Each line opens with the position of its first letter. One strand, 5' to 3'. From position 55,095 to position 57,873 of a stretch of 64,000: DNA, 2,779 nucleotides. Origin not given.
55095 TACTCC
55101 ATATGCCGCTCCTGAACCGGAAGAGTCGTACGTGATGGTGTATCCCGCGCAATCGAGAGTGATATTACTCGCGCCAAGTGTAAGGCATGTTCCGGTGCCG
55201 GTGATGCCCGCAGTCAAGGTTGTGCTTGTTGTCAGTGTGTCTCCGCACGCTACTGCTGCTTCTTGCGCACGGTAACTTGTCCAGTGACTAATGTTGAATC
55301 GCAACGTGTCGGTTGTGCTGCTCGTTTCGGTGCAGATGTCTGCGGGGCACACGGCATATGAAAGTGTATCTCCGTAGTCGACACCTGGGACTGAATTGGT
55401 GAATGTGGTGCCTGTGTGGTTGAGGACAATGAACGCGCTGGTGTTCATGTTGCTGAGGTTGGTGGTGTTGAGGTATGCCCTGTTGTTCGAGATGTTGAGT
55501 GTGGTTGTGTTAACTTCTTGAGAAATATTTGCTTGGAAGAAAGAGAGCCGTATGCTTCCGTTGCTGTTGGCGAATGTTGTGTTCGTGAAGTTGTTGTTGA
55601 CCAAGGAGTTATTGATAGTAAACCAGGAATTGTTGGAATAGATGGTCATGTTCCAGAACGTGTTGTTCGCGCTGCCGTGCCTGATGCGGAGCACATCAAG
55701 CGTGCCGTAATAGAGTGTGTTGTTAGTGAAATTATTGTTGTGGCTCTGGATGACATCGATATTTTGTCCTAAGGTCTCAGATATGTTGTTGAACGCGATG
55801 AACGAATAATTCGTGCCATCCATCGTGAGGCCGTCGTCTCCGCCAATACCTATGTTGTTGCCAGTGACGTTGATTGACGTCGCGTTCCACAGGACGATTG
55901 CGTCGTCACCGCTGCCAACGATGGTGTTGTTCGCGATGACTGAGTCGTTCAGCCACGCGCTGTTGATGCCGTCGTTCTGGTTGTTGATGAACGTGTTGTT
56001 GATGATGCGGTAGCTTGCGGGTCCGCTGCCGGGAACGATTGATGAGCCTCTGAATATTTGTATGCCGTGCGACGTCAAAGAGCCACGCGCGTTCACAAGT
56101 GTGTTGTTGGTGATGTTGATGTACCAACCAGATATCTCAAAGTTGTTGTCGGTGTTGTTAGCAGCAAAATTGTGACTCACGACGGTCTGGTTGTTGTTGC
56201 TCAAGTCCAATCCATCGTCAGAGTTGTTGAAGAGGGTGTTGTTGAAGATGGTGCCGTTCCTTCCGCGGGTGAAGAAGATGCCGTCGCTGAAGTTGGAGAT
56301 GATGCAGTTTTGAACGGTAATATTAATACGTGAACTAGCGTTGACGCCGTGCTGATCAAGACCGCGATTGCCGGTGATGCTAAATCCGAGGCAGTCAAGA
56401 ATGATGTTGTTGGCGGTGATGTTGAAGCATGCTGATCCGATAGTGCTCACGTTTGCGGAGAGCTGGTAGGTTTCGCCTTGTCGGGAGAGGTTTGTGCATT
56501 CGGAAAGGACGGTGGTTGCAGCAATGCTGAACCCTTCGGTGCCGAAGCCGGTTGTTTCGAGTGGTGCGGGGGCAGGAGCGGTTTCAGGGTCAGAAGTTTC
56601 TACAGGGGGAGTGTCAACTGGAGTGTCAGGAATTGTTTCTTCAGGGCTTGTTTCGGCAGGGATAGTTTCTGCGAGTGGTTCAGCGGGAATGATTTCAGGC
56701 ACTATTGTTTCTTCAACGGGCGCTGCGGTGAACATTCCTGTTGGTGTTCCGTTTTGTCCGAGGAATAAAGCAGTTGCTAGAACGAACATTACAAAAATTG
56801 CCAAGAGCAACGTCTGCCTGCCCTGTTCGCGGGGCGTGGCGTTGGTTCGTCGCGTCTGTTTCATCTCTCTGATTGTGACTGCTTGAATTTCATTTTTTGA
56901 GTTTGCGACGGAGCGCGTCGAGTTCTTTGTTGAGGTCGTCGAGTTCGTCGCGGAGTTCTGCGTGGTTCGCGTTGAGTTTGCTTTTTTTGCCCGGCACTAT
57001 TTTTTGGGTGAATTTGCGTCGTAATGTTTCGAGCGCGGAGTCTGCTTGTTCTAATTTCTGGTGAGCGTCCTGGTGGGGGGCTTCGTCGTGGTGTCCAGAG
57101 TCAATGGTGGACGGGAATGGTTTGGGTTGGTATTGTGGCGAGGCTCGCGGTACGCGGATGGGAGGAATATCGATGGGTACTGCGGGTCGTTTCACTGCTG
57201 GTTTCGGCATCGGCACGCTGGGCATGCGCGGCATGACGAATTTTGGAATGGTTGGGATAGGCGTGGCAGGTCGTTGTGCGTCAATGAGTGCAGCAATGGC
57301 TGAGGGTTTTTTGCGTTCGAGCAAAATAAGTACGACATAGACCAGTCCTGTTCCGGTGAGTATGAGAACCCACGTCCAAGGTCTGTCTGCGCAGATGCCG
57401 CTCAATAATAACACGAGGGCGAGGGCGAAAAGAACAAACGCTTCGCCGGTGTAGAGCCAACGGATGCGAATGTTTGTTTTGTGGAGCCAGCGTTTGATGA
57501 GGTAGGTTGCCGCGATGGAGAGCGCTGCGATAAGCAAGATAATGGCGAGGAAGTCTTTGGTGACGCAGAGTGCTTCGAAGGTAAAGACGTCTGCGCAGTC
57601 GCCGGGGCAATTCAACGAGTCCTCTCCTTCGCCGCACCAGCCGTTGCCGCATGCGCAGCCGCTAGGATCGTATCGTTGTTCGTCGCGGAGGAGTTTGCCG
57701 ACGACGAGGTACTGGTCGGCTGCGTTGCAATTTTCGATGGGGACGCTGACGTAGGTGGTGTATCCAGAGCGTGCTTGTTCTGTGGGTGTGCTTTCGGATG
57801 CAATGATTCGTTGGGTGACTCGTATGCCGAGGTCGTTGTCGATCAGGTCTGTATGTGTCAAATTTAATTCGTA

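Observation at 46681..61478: Translationally coupled 14.8-kb operon: small protein, two giant beta-helix surface proteins and a membrane-anchored esterase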

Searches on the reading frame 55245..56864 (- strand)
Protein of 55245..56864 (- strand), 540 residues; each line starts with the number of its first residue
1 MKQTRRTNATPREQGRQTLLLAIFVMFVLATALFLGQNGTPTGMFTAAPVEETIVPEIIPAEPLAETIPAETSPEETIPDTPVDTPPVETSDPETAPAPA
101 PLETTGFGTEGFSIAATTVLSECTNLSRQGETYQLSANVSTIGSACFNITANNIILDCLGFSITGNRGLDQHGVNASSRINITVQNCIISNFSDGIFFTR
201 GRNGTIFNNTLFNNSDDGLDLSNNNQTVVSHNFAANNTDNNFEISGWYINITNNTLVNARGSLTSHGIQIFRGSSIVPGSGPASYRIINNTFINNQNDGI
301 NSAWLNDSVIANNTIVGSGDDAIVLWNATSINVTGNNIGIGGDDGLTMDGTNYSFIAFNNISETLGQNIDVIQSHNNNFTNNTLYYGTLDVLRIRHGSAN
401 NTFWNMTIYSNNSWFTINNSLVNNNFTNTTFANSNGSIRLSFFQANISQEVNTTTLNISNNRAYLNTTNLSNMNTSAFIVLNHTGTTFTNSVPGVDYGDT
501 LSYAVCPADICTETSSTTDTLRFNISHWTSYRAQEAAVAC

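Call 48: search_protein_families(library=pfam, proteins=[window:55245-56864:-], max_evalue=0.1)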
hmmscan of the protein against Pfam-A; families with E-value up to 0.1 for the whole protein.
window:55245-56864:- (540 aa): 3 families
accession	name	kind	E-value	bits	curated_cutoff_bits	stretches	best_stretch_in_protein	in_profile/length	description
PF13229.12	Beta_helix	-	6e-13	49.2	25.9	2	171-275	46-149/158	Right handed beta helix region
PF05048.19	NosD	-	1.6e-05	24.9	23.6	1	132-298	20-175/212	Periplasmic copper-binding protein (NosD)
PF06742.16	DUF1214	-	0.027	15.4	25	1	400-447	33-84/112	Protein of unknown function (DUF1214)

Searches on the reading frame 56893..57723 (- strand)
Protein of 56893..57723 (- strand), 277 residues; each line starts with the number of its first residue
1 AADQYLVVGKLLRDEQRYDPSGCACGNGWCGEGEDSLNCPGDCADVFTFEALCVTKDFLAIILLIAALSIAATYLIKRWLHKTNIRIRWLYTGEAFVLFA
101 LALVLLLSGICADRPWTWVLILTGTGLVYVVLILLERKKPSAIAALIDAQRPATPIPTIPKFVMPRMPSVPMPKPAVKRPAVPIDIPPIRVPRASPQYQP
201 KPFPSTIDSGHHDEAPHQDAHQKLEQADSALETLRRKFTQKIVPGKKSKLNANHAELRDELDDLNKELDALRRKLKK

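Call 48: search_protein_families(library=pfam, proteins=[window:56893-57723:-], max_evalue=0.1)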
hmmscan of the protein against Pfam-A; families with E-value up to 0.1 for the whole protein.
window:56893-57723:- (277 aa): 3 families
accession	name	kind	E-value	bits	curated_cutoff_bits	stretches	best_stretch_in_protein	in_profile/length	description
PF07690.21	MFS_1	-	0.02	14.2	33.4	1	60-130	240-311/347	Major Facilitator Superfamily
PF06160.17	EzrA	-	0.059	12.1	39.6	1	218-272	410-464/557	Septation ring formation regulator, EzrA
PF01297.22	ZnuA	-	0.065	13.1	29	1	208-274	87-154/263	Zinc-uptake complex component A periplasmic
